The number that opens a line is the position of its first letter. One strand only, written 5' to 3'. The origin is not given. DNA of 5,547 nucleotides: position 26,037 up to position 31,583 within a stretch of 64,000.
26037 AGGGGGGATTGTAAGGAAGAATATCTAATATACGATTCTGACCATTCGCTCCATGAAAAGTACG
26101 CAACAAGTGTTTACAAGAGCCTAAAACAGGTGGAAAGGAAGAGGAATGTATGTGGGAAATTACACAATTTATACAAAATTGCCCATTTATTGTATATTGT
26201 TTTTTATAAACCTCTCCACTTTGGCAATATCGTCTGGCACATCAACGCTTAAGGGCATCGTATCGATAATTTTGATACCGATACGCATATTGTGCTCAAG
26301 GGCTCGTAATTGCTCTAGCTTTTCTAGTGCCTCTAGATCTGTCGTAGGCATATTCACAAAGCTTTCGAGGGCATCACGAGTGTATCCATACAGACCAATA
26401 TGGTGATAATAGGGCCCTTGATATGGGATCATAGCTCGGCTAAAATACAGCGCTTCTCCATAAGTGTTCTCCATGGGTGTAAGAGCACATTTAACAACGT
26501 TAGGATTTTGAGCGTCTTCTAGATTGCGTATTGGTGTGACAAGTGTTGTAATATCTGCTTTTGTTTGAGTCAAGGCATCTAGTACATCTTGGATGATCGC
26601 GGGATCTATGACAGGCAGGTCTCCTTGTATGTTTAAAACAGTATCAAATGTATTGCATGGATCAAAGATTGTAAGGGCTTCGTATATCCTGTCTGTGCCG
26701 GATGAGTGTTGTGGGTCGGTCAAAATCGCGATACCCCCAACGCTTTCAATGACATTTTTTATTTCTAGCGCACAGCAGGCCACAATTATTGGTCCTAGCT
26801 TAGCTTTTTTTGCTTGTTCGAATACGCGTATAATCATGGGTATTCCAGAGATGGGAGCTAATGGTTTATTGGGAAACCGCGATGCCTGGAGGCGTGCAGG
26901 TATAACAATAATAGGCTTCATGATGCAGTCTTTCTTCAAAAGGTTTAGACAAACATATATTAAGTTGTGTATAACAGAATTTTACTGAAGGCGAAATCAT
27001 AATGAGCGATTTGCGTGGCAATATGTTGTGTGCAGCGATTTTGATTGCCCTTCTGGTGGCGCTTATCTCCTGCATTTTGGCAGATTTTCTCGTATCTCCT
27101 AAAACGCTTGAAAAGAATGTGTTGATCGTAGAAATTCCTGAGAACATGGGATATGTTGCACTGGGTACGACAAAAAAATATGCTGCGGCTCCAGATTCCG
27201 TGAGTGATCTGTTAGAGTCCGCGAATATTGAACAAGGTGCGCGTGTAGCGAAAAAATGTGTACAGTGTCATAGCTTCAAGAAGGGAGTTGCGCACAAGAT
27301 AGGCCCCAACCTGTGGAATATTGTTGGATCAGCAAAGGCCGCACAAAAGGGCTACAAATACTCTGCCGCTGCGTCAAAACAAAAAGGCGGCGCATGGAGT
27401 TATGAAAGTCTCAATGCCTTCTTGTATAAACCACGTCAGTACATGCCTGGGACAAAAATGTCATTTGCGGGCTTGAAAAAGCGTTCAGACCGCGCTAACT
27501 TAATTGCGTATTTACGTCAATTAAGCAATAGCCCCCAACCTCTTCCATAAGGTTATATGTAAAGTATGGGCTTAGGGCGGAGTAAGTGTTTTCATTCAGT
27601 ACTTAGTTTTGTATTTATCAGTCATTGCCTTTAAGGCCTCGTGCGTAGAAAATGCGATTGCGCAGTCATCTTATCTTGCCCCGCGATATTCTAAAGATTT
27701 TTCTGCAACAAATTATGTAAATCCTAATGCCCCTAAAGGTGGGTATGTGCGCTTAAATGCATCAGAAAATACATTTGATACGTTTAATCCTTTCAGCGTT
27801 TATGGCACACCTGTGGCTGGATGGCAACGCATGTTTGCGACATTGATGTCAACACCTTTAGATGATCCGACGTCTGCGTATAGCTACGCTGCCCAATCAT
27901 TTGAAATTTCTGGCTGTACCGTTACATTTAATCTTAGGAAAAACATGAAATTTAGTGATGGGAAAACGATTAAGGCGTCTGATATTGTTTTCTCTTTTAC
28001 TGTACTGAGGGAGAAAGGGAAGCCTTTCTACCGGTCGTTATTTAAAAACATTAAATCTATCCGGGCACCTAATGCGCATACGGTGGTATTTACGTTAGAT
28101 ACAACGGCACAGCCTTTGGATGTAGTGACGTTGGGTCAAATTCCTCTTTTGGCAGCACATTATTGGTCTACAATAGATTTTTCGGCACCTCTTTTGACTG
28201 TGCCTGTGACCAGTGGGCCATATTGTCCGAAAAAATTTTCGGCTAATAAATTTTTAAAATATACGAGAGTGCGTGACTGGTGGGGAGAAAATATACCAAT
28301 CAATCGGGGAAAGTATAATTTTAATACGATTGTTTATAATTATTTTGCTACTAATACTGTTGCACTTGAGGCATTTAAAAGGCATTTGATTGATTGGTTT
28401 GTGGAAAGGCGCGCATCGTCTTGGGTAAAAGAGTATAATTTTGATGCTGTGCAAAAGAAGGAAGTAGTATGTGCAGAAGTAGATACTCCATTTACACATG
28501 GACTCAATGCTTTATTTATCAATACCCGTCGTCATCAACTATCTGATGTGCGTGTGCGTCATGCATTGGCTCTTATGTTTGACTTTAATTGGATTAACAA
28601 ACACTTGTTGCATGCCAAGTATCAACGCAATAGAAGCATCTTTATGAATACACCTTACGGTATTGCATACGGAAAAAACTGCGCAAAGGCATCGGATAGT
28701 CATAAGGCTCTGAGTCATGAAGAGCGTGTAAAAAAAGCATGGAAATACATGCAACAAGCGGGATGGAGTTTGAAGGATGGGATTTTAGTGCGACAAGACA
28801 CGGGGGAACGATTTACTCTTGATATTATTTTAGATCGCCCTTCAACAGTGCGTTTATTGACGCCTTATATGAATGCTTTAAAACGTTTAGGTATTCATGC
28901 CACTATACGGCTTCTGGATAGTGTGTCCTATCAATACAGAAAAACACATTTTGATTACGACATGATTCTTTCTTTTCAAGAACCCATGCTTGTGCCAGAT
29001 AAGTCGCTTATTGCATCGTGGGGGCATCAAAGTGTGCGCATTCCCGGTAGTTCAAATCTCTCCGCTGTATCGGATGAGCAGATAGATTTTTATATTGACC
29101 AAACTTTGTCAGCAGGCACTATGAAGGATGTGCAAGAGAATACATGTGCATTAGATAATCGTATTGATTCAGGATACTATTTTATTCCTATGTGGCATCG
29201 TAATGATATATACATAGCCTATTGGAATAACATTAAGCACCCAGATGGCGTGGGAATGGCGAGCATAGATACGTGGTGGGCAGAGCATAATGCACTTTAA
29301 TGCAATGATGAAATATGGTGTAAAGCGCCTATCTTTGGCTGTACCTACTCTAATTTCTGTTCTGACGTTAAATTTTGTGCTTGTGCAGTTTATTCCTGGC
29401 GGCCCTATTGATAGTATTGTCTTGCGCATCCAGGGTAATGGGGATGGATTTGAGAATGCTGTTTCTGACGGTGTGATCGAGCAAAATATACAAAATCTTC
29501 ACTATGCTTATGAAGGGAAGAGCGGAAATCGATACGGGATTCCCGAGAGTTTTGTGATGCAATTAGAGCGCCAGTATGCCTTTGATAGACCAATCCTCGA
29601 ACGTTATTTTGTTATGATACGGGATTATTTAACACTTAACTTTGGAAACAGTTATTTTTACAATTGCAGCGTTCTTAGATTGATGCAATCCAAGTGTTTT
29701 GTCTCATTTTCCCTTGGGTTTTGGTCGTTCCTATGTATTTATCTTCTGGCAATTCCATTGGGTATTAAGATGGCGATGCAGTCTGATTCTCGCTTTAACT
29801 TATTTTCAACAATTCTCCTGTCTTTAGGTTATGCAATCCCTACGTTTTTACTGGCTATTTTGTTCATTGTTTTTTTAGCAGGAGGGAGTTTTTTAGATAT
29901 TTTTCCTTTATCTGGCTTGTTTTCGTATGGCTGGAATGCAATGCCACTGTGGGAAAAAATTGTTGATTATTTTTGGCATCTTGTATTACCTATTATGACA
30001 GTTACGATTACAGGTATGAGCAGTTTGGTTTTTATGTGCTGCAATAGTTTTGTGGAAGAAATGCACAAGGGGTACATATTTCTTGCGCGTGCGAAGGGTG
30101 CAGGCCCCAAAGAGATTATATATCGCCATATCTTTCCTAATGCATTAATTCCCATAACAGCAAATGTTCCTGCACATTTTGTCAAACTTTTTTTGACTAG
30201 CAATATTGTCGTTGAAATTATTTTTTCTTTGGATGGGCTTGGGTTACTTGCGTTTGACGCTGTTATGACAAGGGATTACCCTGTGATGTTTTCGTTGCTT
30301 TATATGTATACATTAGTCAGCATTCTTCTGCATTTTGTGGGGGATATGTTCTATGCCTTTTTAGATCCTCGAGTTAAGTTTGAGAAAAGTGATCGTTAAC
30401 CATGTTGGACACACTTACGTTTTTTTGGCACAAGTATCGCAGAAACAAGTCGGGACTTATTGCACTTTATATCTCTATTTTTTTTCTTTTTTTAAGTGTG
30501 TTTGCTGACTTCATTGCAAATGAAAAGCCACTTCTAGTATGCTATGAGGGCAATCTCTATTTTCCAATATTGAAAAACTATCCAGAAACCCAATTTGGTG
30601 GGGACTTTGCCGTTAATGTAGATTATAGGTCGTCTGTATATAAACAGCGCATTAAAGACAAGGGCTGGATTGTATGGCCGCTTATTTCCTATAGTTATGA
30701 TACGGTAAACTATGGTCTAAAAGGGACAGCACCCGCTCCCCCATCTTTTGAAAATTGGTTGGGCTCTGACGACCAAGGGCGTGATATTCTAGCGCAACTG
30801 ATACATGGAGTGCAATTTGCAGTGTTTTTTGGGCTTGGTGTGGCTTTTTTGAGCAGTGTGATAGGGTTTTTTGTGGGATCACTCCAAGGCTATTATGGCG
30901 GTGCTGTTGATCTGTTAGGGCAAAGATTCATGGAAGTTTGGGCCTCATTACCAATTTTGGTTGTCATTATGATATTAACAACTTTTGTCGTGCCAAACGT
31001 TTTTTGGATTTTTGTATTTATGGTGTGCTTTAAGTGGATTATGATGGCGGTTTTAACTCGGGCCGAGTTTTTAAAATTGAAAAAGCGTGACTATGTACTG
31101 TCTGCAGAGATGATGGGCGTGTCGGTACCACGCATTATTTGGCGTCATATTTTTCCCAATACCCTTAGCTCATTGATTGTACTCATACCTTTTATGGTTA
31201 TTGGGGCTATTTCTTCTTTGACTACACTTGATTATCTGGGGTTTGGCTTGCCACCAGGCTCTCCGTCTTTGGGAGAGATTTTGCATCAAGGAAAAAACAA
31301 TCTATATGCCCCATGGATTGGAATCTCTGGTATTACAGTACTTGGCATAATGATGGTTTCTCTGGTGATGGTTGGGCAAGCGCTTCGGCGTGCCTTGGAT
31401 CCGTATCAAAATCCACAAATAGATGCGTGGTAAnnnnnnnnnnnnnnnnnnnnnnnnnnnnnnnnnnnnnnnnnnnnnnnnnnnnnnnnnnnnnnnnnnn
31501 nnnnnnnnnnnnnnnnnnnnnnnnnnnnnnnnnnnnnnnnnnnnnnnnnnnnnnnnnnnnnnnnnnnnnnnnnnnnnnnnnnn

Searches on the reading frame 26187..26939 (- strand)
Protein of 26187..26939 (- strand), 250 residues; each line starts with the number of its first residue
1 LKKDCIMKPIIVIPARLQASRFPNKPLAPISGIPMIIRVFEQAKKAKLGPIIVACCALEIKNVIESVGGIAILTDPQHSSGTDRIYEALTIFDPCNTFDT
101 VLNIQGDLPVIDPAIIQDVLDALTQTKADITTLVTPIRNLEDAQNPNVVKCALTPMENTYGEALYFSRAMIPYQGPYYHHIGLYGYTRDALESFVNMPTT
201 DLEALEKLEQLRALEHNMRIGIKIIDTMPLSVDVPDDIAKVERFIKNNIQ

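Call 50: search_protein_families(library=ncbifam, proteins=[window:26187-26939:-], max_evalue=0.00001)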
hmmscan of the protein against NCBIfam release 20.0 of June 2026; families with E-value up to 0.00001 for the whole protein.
window:26187-26939:- (250 aa): 5 families
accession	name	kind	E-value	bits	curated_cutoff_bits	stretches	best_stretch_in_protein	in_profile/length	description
NF003948.0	PRK05450.1-1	equivalog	9.9e-95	316.4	281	1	7-247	4-245/248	3-deoxy-manno-octulosonate cytidylyltransferase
NF003952.0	PRK05450.1-5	subfamily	3.3e-75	252.5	193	1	7-248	1-248/250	3-deoxy-manno-octulosonate cytidylyltransferase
NF009905.0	PRK13368.1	subfamily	4.1e-68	229.3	255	1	7-248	1-241/243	3-deoxy-manno-octulosonate cytidylyltransferase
NF003950.0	PRK05450.1-3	subfamily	1.6e-62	211.1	234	1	7-247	1-244/248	3-deoxy-manno-octulosonate cytidylyltransferase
TIGR00466.1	kdsB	equivalog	6.2e-58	196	155.2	1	9-238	3-240/241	3-deoxy-manno-octulosonate cytidylyltransferase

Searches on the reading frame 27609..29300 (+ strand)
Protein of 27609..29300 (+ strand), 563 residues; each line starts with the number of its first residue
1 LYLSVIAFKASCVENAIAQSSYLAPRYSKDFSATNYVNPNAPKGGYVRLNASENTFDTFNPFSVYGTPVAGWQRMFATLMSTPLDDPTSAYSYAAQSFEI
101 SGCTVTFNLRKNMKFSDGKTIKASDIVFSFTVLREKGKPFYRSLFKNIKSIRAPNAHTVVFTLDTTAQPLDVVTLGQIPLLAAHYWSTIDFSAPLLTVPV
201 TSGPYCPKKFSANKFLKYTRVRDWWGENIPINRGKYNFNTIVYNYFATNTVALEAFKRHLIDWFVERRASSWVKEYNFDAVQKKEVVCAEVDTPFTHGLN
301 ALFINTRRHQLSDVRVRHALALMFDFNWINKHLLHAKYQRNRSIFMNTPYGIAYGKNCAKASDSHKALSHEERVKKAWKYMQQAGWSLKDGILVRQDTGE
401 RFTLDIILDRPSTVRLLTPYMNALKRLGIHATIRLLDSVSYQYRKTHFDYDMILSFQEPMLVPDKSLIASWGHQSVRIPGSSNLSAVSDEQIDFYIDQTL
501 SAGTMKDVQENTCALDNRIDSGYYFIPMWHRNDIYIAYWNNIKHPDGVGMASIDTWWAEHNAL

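Call 7: search_protein_families(library=pfam, proteins=[window:27609-29300:+], max_evalue=0.01)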
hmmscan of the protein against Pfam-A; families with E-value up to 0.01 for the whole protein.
window:27609-29300:+ (563 aa): 1 family
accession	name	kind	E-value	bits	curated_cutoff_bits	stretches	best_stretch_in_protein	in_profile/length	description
PF00496.27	SBP_bac_5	-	5.2e-54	184.2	32.4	1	101-455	15-344/368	Bacterial extracellular solute-binding proteins, family 5 Middle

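Call 50: search_protein_families(library=ncbifam, proteins=[window:27609-29300:+], max_evalue=0.00001)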
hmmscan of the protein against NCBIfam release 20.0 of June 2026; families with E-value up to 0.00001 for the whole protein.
window:27609-29300:+ (563 aa): 7 families
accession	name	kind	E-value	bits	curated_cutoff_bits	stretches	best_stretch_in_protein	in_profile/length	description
TIGR02294.1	nickel_nikA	equivalog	2e-26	92.6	393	1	95-536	53-478/501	nickel ABC transporter substrate-binding protein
NF045468.1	Opp5A_nikA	equivalog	8.7e-16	57.5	600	1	93-452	60-383/488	nickel ABC transporter substrate-binding protein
NF047575.1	opine_bind_CntA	exception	5e-14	51.7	800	1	95-528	82-502/535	staphylopine-dependent metal ABC transporter substrate-binding lipoprotein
TIGR04028.1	SBP_KPN_01854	hypoth_equivalog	1.9e-13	49.8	468.5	1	105-536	62-485/509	TIGR04028 family ABC transporter substrate-binding protein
NF045467.1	Opp4A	equivalog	2.6e-08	32.6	650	0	194-443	202-443/556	oligopeptide ABC transporter substrate-binding protein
NF011684.0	PRK15104.1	equivalog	5e-08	32.1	947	0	43-133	38-126/543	oligopeptide ABC transporter substrate-binding protein OppA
NF011689.0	PRK15109.1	equivalog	1.5e-06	27.2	560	0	95-327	84-325/547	ABC transporter substrate-binding protein SapA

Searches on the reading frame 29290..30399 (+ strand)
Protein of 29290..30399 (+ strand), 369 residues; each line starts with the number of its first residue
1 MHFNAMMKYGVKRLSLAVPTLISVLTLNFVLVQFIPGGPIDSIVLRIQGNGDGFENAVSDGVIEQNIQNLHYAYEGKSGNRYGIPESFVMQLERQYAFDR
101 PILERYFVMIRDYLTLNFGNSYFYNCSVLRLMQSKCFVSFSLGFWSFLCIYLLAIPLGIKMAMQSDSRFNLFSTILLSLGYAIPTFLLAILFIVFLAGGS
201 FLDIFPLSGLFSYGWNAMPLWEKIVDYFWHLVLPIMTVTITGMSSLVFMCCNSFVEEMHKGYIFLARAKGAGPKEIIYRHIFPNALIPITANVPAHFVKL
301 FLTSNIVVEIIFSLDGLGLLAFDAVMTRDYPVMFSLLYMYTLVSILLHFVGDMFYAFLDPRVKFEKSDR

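Call 7: search_protein_families(library=pfam, proteins=[window:29290-30399:+], max_evalue=0.01)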
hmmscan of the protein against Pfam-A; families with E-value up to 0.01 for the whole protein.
window:29290-30399:+ (369 aa): 1 family
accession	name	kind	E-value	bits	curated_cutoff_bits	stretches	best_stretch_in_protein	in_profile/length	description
PF00528.27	BPD_transp_1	-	2.2e-32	112.7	26.4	1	154-363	1-183/184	Binding-protein-dependent transport system inner membrane component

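Call 50: search_protein_families(library=ncbifam, proteins=[window:29290-30399:+], max_evalue=0.00001)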
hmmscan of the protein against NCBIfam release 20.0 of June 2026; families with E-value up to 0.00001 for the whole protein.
window:29290-30399:+ (369 aa): 12 families
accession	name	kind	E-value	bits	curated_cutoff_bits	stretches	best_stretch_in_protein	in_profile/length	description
NF011712.0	PRK15133.1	subfamily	4.2e-113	378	445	1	6-366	1-363/364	microcin C ABC transporter permease YejB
NF045470.1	Opp2B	equivalog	2.1e-49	168.4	350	1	89-363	44-300/300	nickel ABC transporter permease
NF045472.1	Opp4B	equivalog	5.2e-49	167.3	450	1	88-363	48-319/319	oligopeptide ABC transporter permease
TIGR02789.1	nickel_nikB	equivalog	7.7e-45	153.6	447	1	89-363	51-307/314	nickel ABC transporter permease subunit NikB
NF045469.1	Opp1B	equivalog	9.8e-44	150.1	380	1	86-363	49-307/307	nickel/cobalt ABC transporter permease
NF045471.1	Opp3B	equivalog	2.7e-40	138.7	480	1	90-365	47-305/308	oligopeptide ABC transporter permease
NF007008.0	PRK09471.1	equivalog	6.2e-37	127.7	388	1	84-364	41-306/306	oligopeptide ABC transporter permease OppB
NF043081.1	MMSYN1_0165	equivalog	7e-35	120.8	350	1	123-366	162-388/388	oligopeptide ABC transporter permease OppB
NF007677.0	PRK10352.1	equivalog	4.2e-31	108.2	433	1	92-366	54-310/314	nickel ABC transporter permease subunit NikB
NF008161.0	PRK10914.1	equivalog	8e-31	107.4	590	1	83-366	43-339/339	dipeptide ABC transporter permease DppB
NF011661.0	PRK15081.1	equivalog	5e-29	101.7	463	1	91-364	50-305/306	glutathione ABC transporter permease GsiC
NF011690.0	PRK15110.1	equivalog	5.1e-19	68.9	432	1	103-360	41-311/321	putrescine export ABC transporter permease SapB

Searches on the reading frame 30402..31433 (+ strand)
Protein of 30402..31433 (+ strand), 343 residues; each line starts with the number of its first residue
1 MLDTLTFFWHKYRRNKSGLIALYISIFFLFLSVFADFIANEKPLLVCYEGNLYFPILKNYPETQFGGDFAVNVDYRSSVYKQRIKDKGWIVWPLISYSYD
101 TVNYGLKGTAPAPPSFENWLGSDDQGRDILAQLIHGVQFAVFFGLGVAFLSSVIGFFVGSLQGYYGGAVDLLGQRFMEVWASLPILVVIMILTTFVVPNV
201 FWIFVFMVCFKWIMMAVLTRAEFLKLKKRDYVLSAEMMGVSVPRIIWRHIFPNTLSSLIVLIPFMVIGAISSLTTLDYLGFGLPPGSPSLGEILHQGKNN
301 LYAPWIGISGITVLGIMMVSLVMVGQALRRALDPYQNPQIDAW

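Call 7: search_protein_families(library=pfam, proteins=[window:30402-31433:+], max_evalue=0.01)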
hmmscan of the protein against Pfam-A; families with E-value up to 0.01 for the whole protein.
window:30402-31433:+ (343 aa): 2 families
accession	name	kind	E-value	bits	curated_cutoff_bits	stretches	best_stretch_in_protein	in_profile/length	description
PF00528.27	BPD_transp_1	-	3.5e-24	86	26.4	1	155-334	1-180/184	Binding-protein-dependent transport system inner membrane component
PF12911.12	OppC_N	-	4.6e-06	26.9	23.9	1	8-41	6-39/53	N-terminal TM domain of oligopeptide transport permease C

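Call 50: search_protein_families(library=ncbifam, proteins=[window:30402-31433:+], max_evalue=0.00001)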
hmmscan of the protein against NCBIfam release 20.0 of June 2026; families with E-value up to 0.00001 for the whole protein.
window:30402-31433:+ (343 aa): 14 families
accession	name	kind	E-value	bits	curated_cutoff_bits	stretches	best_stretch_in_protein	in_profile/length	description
NF011596.0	PRK15021.1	subfamily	8.7e-105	350.5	439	1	9-335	12-338/341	microcin C ABC transporter permease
NF045476.1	Opp4C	equivalog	6e-54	183.2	350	1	93-334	34-277/278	oligopeptide ABC transporter permease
NF045475.1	Opp3C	equivalog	2.4e-46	158.4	450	1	117-335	107-326/328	oligopeptide ABC transporter permease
NF045474.1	Opp2C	equivalog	2.5e-43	148.4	300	1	112-333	14-236/236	nickel transporter permease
NF045473.1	Opp1C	equivalog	4e-41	141.2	350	1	112-334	42-265/267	nickel/cobalt ABC transporter permease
NF011935.0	PRK15406.1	equivalog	5.9e-38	131.3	433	1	93-335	57-300/302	oligopeptide ABC transporter permease OppC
TIGR02790.1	nickel_nikC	equivalog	5.9e-37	127.6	358.45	1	112-333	36-258/258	nickel ABC transporter permease subunit NikC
NF043080.1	MMSYN1_0166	equivalog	2.3e-34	118.7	370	1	108-335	72-304/307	oligopeptide ABC transporter permease OppC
NF008160.0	PRK10913.1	equivalog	3.6e-34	118.5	483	1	115-334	76-296/300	dipeptide ABC transporter permease DppC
NF011662.0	PRK15082.1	equivalog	6.6e-34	117.7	484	1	98-335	61-299/303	glutathione ABC transporter permease GsiD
NF007376.0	PRK09881.1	equivalog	3e-31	108.5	434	1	112-336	68-293/298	D,D-dipeptide ABC transporter permease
NF007738.0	PRK10417.1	equivalog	2.6e-28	99.3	335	1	112-335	46-270/277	nickel ABC transporter permease subunit NikC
NF047573.1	opine_perm_CntC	exception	2.8e-28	99.1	440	1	112-334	46-269/271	staphylopine uptake ABC transporter permease subunit CntC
NF011691.0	PRK15111.1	equivalog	4.8e-20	72.3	379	1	119-332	77-291/296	putrescine export ABC transporter permease SapC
